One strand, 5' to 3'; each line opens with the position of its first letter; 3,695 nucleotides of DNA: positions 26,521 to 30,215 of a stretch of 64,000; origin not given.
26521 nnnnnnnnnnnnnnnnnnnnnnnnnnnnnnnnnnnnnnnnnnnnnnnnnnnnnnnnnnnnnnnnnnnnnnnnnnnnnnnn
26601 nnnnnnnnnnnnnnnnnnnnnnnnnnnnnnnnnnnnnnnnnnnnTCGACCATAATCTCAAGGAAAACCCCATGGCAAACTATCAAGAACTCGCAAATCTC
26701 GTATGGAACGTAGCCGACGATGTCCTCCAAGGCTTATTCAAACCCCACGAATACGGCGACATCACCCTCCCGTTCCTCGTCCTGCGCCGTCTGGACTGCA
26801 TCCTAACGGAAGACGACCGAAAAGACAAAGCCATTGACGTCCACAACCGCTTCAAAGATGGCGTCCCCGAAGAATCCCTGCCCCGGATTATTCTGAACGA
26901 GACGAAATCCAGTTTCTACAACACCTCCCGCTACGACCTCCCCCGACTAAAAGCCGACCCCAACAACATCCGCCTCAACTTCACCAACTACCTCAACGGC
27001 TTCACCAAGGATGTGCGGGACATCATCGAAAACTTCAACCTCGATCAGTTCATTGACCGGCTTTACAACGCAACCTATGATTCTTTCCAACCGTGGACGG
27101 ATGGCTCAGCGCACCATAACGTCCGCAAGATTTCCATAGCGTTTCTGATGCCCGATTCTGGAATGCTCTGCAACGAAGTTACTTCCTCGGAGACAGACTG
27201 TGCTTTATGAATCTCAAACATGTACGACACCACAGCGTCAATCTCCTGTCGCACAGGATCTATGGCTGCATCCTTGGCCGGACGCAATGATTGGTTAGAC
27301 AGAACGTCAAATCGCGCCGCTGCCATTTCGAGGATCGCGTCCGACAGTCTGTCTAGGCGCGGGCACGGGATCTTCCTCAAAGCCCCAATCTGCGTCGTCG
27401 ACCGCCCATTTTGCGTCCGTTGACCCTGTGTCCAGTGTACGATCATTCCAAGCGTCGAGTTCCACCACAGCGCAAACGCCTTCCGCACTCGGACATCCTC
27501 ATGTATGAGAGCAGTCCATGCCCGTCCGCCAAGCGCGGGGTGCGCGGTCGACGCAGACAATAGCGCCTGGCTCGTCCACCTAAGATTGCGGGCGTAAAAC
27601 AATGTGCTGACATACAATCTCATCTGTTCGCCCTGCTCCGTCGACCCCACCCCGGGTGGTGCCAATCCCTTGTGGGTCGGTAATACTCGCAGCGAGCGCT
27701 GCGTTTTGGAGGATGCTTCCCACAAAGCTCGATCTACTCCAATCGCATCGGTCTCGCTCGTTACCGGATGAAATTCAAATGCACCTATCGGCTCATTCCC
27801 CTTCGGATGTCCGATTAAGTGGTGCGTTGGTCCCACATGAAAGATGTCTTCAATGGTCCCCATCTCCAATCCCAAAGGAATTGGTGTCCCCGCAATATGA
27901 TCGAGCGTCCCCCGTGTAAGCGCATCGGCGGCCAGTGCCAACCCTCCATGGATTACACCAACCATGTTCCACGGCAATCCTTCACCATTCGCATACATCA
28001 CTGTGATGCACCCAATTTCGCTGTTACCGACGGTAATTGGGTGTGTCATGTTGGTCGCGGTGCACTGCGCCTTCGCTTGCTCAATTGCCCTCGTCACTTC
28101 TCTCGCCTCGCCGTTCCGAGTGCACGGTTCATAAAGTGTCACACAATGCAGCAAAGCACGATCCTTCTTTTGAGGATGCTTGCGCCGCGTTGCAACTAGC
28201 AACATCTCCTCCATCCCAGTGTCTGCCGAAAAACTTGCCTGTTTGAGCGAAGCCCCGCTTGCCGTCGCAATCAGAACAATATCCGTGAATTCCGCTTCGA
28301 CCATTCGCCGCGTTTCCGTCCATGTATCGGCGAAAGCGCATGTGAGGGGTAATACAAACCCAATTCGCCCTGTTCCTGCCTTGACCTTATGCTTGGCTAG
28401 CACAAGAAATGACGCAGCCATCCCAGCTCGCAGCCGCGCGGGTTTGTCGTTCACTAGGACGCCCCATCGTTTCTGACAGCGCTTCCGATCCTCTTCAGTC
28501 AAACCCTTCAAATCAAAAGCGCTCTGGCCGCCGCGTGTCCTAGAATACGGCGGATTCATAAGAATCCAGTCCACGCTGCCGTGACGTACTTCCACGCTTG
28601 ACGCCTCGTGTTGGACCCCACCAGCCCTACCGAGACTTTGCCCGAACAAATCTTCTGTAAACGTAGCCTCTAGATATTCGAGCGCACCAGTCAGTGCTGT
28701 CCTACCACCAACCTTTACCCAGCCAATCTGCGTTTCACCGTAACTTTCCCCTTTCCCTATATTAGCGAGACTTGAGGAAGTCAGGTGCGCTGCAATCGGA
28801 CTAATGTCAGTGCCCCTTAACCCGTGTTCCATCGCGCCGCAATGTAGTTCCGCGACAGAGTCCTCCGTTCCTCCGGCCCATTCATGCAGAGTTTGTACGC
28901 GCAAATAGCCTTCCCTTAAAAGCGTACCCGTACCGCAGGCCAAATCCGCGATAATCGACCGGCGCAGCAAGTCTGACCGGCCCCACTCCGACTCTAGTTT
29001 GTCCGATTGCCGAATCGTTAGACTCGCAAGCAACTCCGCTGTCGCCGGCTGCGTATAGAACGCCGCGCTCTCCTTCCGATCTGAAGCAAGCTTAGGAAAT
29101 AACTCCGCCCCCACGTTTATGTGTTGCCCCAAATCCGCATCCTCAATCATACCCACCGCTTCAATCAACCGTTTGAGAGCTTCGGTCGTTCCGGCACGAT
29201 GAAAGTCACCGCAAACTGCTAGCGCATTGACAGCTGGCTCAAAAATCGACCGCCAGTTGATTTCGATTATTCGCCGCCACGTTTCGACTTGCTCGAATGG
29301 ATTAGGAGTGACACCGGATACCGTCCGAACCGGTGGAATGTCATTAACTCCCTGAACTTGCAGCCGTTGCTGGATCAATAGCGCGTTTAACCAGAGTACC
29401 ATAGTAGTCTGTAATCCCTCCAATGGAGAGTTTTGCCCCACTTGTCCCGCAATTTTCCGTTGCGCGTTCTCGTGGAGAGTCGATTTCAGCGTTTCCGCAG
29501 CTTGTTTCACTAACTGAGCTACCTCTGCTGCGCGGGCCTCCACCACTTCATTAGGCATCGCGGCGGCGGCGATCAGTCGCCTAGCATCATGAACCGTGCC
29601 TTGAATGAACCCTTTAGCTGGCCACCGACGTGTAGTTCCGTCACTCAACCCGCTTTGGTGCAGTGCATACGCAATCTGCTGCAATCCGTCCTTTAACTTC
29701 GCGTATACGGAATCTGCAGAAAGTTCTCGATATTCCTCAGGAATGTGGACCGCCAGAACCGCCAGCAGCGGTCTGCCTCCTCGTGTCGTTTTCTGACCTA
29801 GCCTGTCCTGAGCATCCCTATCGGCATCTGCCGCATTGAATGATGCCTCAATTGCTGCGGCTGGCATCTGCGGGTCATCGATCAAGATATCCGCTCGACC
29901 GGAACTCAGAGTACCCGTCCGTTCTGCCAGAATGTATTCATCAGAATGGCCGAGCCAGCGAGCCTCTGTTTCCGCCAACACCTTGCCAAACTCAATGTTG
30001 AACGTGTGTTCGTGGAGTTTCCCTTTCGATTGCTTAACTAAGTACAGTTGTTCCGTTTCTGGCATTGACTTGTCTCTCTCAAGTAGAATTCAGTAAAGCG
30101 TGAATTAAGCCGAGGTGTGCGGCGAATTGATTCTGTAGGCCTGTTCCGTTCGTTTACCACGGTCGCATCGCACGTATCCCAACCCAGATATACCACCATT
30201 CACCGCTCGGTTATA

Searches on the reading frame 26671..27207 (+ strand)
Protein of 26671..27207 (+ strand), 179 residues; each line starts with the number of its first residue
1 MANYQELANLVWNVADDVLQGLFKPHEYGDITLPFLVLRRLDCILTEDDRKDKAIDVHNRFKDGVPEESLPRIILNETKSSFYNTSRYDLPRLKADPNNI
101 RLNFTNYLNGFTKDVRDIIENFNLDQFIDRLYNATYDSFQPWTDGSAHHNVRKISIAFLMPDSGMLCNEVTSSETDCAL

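Call 10: search_protein_families(library=padloc, proteins=[window:26671-27207:+], max_evalue=0.1)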
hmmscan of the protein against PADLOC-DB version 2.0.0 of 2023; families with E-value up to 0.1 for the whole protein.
window:26671-27207:+ (179 aa): 1 family
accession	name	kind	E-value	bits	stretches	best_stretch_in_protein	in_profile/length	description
PDLC03029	MTase_I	-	4.1e-37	126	1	2-134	4-132/661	Type I methyltransferase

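Call 11: search_protein_families(library=pfam, proteins=[window:26671-27207:+], max_evalue=0.001)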
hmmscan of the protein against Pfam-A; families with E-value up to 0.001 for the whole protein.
window:26671-27207:+ (179 aa): 1 family
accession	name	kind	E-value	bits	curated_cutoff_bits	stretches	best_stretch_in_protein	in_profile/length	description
PF12161.14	HsdM_N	-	2.1e-17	64.4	24.5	1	7-131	1-122/135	HsdM N-terminal domain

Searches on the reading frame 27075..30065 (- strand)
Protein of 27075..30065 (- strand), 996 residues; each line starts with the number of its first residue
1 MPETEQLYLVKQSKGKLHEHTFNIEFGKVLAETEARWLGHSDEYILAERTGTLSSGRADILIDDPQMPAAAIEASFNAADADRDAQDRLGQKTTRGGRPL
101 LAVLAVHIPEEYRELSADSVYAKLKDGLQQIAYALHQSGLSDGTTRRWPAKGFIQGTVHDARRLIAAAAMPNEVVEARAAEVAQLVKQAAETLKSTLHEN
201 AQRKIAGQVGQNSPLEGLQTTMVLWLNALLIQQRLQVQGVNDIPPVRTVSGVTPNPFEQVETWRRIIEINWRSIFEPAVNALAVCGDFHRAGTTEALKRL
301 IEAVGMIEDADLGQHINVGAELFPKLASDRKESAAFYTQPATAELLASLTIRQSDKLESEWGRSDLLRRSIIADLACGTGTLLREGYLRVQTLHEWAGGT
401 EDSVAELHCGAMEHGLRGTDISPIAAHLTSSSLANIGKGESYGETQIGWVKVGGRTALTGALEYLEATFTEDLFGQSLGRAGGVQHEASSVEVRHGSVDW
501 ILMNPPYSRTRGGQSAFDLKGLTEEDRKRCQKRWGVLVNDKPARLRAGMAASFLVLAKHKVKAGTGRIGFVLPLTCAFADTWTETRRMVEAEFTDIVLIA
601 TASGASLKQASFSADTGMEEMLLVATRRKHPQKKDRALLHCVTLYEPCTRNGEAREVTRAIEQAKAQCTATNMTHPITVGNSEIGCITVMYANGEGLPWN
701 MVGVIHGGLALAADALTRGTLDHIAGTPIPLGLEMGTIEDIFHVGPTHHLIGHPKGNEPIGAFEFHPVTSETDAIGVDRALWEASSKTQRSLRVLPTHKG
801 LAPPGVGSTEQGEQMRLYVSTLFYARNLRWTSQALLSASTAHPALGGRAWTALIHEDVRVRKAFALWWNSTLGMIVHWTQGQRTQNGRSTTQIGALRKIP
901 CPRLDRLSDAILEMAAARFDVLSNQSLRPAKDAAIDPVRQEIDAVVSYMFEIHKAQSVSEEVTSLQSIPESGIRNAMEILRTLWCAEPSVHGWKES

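Call 10: search_protein_families(library=padloc, proteins=[window:27075-30065:-], max_evalue=0.1)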
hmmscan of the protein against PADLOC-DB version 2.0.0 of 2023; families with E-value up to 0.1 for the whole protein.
window:27075-30065:- (996 aa): 2 families
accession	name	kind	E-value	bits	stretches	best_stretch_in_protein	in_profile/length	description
PDLC04134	mad2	-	0.00043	17.2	1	329-629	266-447/492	mads_2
PDLC03623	REase_MTase_IIG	-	0.0032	13.3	1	326-433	295-391/1022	Type IIG restriction enzyme-methyltransferase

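Call 11: search_protein_families(library=pfam, proteins=[window:27075-30065:-], max_evalue=0.001)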
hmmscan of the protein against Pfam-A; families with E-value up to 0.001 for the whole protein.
window:27075-30065:- (996 aa): 0 families
